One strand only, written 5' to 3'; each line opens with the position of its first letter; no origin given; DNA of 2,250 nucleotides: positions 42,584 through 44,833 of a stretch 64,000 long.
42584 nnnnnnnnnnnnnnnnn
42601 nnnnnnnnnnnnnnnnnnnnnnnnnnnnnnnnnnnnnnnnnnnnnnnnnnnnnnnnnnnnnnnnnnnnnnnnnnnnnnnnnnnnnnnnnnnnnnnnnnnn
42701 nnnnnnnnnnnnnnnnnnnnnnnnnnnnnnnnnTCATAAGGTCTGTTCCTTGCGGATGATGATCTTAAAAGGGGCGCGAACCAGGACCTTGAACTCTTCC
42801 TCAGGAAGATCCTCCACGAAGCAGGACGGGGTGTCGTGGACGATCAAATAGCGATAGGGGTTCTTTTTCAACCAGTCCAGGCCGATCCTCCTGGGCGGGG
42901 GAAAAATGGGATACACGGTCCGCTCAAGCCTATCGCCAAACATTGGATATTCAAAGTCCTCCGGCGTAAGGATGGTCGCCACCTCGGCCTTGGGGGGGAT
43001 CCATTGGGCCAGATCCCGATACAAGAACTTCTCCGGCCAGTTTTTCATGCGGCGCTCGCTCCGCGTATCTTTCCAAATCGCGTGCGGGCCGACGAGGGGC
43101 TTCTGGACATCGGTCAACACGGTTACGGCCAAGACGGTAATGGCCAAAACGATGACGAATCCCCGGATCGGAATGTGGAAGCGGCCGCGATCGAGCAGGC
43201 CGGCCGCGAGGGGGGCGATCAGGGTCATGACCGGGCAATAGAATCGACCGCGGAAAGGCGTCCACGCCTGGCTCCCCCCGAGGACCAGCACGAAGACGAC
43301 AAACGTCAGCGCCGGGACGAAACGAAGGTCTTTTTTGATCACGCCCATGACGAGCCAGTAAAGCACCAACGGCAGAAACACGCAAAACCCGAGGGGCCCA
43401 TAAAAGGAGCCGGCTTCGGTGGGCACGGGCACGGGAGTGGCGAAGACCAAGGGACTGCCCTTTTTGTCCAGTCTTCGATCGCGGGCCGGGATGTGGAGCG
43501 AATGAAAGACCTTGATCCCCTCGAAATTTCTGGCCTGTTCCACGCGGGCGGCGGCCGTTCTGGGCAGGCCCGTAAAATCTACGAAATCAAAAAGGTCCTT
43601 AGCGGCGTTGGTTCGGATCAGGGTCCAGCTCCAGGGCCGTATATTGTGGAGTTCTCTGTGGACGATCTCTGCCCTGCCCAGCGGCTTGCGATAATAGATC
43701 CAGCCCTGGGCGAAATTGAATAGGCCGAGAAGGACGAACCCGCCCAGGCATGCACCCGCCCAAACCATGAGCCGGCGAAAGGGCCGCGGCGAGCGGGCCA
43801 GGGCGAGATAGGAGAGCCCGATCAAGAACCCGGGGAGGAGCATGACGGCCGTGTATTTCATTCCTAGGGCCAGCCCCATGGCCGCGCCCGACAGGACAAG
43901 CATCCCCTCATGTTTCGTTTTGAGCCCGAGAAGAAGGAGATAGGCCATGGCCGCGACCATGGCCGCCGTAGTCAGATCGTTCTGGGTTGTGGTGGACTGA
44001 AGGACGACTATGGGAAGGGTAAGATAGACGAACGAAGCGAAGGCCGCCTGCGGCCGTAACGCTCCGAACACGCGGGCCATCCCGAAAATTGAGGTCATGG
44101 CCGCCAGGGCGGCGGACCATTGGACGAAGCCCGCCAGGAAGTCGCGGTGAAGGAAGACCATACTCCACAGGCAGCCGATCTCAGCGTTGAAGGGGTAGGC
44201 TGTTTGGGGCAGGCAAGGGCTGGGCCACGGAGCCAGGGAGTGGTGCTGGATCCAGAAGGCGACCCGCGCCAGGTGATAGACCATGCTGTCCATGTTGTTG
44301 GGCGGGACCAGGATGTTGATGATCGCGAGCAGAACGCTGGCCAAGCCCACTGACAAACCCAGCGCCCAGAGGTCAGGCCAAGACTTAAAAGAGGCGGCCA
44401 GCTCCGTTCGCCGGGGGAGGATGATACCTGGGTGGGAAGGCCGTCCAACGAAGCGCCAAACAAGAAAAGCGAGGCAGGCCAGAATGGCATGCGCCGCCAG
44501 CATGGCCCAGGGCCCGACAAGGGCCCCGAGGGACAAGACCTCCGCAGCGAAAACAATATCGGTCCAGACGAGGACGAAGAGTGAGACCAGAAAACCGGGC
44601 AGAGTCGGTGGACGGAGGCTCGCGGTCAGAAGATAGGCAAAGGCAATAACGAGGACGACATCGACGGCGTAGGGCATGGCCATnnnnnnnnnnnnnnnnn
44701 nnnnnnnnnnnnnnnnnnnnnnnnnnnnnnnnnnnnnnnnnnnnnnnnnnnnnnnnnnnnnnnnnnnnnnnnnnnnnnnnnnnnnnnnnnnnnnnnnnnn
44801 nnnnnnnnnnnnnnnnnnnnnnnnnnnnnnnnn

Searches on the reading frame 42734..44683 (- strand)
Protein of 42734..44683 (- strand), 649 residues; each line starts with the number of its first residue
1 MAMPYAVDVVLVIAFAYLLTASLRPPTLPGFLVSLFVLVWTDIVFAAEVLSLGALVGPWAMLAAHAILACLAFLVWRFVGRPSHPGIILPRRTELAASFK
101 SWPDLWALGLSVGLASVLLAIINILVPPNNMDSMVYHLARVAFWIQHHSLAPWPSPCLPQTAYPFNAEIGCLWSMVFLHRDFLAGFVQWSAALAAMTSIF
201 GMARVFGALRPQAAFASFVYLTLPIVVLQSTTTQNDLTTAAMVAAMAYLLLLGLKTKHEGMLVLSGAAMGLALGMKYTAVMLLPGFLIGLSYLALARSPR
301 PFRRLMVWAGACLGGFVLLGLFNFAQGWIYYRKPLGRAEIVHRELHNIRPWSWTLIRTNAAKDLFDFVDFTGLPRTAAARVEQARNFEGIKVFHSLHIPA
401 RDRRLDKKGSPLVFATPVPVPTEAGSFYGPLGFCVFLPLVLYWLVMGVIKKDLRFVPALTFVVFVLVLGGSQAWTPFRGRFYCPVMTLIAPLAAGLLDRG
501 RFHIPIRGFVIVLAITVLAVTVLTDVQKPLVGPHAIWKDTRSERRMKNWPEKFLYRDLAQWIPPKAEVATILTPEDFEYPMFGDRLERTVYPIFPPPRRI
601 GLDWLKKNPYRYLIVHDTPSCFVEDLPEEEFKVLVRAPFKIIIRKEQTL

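Call 102: search_protein_families(library=pfam, proteins=[window:42734-44683:-], max_evalue=0.0001)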
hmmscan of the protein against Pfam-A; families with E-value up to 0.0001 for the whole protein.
window:42734-44683:- (649 aa): 1 family
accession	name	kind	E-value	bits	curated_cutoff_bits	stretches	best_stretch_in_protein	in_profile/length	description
PF13231.12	PMT_2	-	2.8e-11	44.3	26.1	1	172-317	12-153/160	Dolichyl-phosphate-mannose-protein mannosyltransferase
